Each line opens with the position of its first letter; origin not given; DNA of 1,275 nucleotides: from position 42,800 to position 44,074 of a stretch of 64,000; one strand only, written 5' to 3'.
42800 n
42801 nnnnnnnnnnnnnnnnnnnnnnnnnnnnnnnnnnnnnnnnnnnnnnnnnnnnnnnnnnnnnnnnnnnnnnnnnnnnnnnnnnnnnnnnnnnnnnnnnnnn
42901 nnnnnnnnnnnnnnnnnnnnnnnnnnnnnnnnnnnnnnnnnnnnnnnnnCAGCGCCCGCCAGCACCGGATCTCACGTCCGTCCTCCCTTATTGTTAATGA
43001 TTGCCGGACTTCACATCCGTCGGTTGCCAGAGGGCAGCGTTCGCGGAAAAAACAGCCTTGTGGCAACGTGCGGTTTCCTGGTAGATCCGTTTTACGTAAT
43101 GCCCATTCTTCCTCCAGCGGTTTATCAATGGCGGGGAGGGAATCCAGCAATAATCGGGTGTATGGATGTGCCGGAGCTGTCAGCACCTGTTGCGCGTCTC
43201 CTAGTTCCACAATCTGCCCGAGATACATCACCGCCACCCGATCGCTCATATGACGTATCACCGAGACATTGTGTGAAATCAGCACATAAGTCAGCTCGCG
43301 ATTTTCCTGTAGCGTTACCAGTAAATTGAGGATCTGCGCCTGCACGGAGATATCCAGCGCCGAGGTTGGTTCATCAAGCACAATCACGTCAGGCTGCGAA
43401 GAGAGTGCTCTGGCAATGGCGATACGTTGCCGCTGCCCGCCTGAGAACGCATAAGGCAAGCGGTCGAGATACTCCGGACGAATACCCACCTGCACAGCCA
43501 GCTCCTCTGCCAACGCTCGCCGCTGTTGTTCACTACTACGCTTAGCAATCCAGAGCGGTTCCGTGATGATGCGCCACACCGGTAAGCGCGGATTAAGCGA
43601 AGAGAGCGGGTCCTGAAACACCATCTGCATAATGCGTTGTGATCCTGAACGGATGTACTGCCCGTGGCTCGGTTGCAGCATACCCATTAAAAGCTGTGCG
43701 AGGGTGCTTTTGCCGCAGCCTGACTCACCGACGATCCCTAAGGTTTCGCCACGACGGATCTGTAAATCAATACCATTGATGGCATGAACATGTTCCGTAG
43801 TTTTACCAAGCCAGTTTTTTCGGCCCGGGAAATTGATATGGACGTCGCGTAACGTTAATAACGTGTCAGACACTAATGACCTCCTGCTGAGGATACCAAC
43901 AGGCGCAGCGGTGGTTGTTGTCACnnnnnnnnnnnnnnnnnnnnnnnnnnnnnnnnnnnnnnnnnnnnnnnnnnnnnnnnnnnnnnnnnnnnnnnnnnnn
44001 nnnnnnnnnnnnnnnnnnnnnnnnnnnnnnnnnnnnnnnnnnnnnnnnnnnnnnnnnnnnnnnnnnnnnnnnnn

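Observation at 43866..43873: ddpF probably starts at GTG overlapping the ddpD stop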

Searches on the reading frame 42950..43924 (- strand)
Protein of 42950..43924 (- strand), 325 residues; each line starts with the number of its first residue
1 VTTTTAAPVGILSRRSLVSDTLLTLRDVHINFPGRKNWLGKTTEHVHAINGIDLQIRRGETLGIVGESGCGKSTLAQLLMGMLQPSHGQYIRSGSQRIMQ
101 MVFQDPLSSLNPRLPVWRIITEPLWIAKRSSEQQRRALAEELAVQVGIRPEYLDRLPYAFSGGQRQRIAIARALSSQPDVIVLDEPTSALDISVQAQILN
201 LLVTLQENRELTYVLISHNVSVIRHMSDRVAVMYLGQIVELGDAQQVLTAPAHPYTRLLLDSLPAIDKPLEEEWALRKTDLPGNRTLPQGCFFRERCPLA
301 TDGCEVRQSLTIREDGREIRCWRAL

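Call 11: find_related_loci(query=window:42950-43873:-, collection=genome_contigs, flank=2500)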
Query window:42950-43873:- (308 aa) in genome_contigs; peptide patterns used: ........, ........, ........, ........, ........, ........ (x = any residue, [..] = any of these).
600 stretches matched a pattern (row limit reached: there are more); 596 encode a relative of the query (tblastn E <= 1e-3); the best 80 are kept; 80 distinct loci.
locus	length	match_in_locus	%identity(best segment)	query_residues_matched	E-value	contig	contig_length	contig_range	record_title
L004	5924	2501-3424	93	1-308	0e+0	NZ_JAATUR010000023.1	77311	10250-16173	Escherichia coli strain SCPM-O-B-8794 23length=77311, whole genome shotgun sequence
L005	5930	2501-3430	81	1-308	5e-168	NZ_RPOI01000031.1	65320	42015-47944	Citrobacter youngae strain CCUG 30791 citrobacter_youngae_CCUG30791T_0000031, whole genome shotgun sequence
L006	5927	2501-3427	80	1-308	6e-166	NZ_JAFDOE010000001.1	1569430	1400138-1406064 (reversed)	Citrobacter sp. FP75 contig1, whole genome shotgun sequence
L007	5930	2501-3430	79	1-308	1e-164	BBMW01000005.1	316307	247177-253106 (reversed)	Citrobacter werkmanii NBRC 105721 DNA, contig: CIWKM05, whole genome shotgun sequence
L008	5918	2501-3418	76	1-306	1e-150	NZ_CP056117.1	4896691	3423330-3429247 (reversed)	Enterobacter cloacae strain DSM 26481 chromosome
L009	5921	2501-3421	71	1-304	2e-142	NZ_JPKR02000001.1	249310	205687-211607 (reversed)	Tatumella morbirosei strain LMG 23360 Contig1, whole genome shotgun sequence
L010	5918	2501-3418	70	1-306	6e-144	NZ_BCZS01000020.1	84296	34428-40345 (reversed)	Pluralibacter gergoviae ATCC 33028 = NBRC 105706, whole genome shotgun sequence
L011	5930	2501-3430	67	3-306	1e-133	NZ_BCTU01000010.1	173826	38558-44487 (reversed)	Serratia plymuthica NBRC 102599, whole genome shotgun sequence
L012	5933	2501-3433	66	1-306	2e-133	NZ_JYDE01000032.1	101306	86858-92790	Rahnella inusitata strain DSM 30078 Rahnella_gaviniae_DSM_30078_contig_32, whole genome shotgun sequence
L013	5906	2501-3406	64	5-306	3e-127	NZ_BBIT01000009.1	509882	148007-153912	Pseudomonas oryzihabitans NBRC 102199, whole genome shotgun sequence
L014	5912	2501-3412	65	5-304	2e-126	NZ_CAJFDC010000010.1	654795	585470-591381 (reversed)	Pseudomonas sp. FEN isolate Pseudomonas sp. FEN, whole genome shotgun sequence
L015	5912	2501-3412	64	5-304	3e-126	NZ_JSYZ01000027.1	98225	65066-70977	Pseudomonas fuscovaginae strain IRRI 6609 Pf_IRRI_6609_contig_27.27, whole genome shotgun sequence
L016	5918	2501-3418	62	5-304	8e-126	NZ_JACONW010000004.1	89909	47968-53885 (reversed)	Pseudomonas folii strain DOAB 1069 DOAB1069_contig_4, whole genome shotgun sequence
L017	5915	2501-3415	65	4-304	2e-125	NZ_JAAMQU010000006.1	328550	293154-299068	Pseudomonas japonica strain 66C3 NODE_6_length_328550_cov_45.925179, whole genome shotgun sequence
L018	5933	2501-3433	62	2-304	6e-126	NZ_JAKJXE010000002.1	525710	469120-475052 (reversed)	Pseudomonas petrae strain P2653 2, whole genome shotgun sequence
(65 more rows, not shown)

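Call 25: search_protein_families(library=pfam, proteins=[window:42950-43924:-])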
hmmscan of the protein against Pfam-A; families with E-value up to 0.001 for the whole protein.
window:42950-43924:- (325 aa): 6 families
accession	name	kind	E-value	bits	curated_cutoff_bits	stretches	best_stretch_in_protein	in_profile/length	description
PF00005.33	ABC_tran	-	6e-29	101.8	25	1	50-188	2-137/137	ABC transporter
PF08352.17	oligo_HPY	-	2e-20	73.4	27.1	1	239-304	1-65/65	Oligopeptide/dipeptide transporter, C-terminal region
PF13304.12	AAA_21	-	4.6e-07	30.6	27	1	154-223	232-303/304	AAA domain, putative AbiEii toxin, Type IV TA system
PF13401.12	AAA_22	-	1.8e-06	28.8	27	1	64-216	10-121/130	AAA domain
PF13191.12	AAA_16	-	6.5e-06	27.2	32.6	1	57-208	20-161/167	AAA ATPase domain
PF02463.25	SMC_N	-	0.00011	22.2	40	0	147-233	131-212/220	RecF/RecN/SMC N terminal domain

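Call 26: search_protein_families(library=ncbifam, proteins=[window:42950-43924:-])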
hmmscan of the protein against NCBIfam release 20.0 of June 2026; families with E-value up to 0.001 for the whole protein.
window:42950-43924:- (325 aa): 190 families (the best 25 are shown)
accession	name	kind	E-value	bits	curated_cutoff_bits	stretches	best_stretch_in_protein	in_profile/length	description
NF008453.0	PRK11308.1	subfamily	4e-94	315.6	408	1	19-323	9-325/334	dipeptide ABC transporter ATP-binding protein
NF011659.0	PRK15079.1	equivalog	5.9e-83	278.3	540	1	22-321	11-328/334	murein tripeptide/oligopeptide ABC transporter ATP binding protein OppF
NF043071.1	DppF_dipep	equivalog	1.2e-78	264.8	660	1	19-322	10-325/331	dipeptide ABC transporter ATP-binding subunit DppF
NF043078.1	MMSYN1_0168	equivalog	6.5e-73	246.4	800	3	132-271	466-605/649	oligopeptide ABC transporter ATP-binding protein OppF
NF007613.0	PRK10261.1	equivalog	1e-66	225.7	1077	1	19-284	310-589/623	glutathione ABC transporter ATP-binding protein GsiA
NF011713.0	PRK15134.1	equivalog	1.5e-66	225.1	834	1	19-261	272-527/529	microcin C ABC transporter ATP-binding protein YejF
NF043079.1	MMSYN1_0167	equivalog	5.2e-62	210.4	740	2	100-274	309-485/561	oligopeptide ABC transporter ATP-binding protein OppD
NF007010.1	PRK09473.1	subfamily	1e-60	205.1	575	1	43-324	15-314/318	oligopeptide ABC transporter ATP-binding protein OppD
NF008246.0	PRK11022.1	equivalog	3.6e-60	203.7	541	2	99-323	91-316/326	dipeptide ABC transporter ATP-binding protein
TIGR02769.1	nickel_nikE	equivalog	2e-59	201.2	332.55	1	22-263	2-253/265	nickel import ATP-binding protein NikE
NF007739.0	PRK10419.1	subfamily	2.6e-56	191.1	354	1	38-264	17-256/268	nickel ABC transporter ATP-binding protein NikE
NF011692.0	PRK15112.1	equivalog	1.4e-54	185.6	452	1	20-261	3-252/269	putrescine export ABC transporter ATP-binding protein SapF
TIGR02770.1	nickel_nikD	equivalog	1.7e-46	158.4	318.7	1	49-261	2-227/230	nickel import ATP-binding protein NikD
NF011674.0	PRK15093.1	equivalog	1.8e-44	152.2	627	2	99-311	91-312/330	putrescine export ABC transporter ATP-binding protein SapD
TIGR04521.1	ECF_ATPase_2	equivalog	1.1e-42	146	330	1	41-250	13-235/279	energy-coupling factor transporter ATPase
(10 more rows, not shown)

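Call 49: list_cluster_members(proteins=[window:42950-43873:-, window:42950-43924:-])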
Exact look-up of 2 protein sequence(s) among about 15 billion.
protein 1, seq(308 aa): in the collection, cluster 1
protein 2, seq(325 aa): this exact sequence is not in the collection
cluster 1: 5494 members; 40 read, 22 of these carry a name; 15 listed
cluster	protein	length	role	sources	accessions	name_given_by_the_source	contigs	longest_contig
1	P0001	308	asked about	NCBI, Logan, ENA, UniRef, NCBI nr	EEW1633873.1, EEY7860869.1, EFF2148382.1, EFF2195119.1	oligopeptide/dipeptide ABC transporter ATP-binding protein [Escherichia coli] | oligopeptide/dipeptide ABC transporter ATP-binding protein n=1 Tax=Escherichia coli ... | ABC transporter ATP-binding protein [Escherichia coli]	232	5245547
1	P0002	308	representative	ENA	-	-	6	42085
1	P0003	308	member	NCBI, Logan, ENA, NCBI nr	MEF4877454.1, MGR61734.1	ABC transporter ATP-binding protein [Escherichia coli] | ATP-binding cassette domain-containing protein [Escherichia coli]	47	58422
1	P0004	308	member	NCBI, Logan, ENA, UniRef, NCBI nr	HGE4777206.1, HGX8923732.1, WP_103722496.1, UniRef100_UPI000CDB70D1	TPA: oligopeptide/dipeptide ABC transporter ATP-binding protein [Escherichia coli] | oligopeptide/dipeptide ABC transporter ATP-binding protein n=1 Tax=Escherichia coli ... | ABC transporter ATP-binding protein [Escherichia coli]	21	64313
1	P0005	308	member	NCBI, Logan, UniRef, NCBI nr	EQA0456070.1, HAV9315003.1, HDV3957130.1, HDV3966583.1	TPA: ABC transporter ATP-binding protein [Escherichia coli] | ABC transporter ATP-binding protein n=1 Tax=Escherichia coli TaxID=562 ... | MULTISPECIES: ABC transporter ATP-binding protein [Escherichia]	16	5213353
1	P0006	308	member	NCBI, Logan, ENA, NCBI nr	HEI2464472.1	TPA: ABC transporter ATP-binding protein [Escherichia coli] | ABC transporter ATP-binding protein [Escherichia coli]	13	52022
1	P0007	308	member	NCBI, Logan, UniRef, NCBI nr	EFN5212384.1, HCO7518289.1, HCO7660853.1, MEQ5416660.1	oligopeptide/dipeptide ABC transporter ATP-binding protein [Escherichia coli] | oligopeptide/dipeptide ABC transporter ATP-binding protein n=1 Tax=Escherichia coli ... | ABC transporter ATP-binding protein [Escherichia coli]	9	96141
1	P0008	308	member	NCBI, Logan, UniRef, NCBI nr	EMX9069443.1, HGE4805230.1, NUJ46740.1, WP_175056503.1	oligopeptide/dipeptide ABC transporter ATP-binding protein [Escherichia coli] | oligopeptide/dipeptide ABC transporter ATP-binding protein n=1 Tax=Escherichia coli ... | ABC transporter ATP-binding protein [Escherichia coli]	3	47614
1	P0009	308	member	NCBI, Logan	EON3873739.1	oligopeptide/dipeptide ABC transporter ATP-binding protein [Escherichia coli]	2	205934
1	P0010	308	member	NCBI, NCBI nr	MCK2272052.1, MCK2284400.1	ABC transporter ATP-binding protein [Escherichia coli]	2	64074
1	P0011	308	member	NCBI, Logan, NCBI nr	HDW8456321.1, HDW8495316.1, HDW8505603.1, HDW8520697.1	TPA: ABC transporter ATP-binding protein [Escherichia coli] | ABC transporter ATP-binding protein [Escherichia coli]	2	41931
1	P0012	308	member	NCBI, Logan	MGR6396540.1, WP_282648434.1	ABC transporter ATP-binding protein [Escherichia coli]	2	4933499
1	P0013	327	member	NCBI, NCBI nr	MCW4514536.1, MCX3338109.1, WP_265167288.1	ABC transporter ATP-binding protein [Escherichia coli]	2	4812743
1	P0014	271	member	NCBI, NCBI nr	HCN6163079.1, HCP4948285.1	TPA: ABC transporter ATP-binding protein, partial [Escherichia coli] | ABC transporter ATP-binding protein [Escherichia coli]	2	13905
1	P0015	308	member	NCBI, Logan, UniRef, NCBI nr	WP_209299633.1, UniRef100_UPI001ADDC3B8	oligopeptide/dipeptide ABC transporter ATP-binding protein [Escherichia coli] | oligopeptide/dipeptide ABC transporter ATP-binding protein n=1 Tax=Escherichia coli ... | ABC transporter ATP-binding protein [Escherichia coli]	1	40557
